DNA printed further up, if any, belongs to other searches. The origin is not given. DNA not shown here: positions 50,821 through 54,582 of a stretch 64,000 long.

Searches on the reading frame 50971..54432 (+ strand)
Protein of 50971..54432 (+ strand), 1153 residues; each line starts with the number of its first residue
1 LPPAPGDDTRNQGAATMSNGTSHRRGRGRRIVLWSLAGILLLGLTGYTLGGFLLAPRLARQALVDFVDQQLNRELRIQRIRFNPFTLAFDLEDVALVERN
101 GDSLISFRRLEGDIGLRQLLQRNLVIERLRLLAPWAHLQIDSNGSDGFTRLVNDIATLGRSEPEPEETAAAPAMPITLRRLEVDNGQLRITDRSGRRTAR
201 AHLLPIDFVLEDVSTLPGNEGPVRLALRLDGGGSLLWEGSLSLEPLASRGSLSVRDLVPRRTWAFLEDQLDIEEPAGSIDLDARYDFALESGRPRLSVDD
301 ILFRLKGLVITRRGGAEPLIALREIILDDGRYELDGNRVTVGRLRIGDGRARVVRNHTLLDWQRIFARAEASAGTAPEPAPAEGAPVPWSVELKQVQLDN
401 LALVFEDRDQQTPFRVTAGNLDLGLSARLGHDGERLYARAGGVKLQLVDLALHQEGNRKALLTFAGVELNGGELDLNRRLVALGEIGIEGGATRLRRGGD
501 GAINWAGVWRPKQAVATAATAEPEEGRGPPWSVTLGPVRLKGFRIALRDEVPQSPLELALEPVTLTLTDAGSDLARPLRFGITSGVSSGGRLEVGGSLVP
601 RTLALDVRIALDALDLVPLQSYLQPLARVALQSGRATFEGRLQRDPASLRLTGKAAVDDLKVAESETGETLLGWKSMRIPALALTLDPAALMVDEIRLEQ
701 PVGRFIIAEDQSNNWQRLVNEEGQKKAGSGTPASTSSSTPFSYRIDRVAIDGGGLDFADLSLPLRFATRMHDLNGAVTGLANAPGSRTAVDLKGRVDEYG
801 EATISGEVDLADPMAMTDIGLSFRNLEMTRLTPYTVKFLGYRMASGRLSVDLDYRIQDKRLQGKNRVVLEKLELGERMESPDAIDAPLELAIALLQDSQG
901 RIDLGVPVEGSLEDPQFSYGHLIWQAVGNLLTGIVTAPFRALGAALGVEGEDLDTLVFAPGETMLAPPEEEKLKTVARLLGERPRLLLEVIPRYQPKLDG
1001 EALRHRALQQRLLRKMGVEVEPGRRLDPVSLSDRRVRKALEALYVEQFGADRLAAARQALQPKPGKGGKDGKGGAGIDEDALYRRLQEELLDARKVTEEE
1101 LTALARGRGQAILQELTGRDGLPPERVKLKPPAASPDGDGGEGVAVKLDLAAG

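Call 22: search_protein_families(library=pfam, proteins=[window:50971-54432:+], max_evalue=0.0001)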
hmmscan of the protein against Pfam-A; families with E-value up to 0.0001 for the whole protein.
window:50971-54432:+ (1153 aa): 2 families
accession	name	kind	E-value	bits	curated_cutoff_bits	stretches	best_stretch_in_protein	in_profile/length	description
PF05359.17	DUF748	-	5e-258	859.6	50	1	22-1127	8-1037/1037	Domain of Unknown Function (DUF748)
PF05170.20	AsmA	-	4.5e-19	69.1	29.8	1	28-193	4-174/607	AsmA family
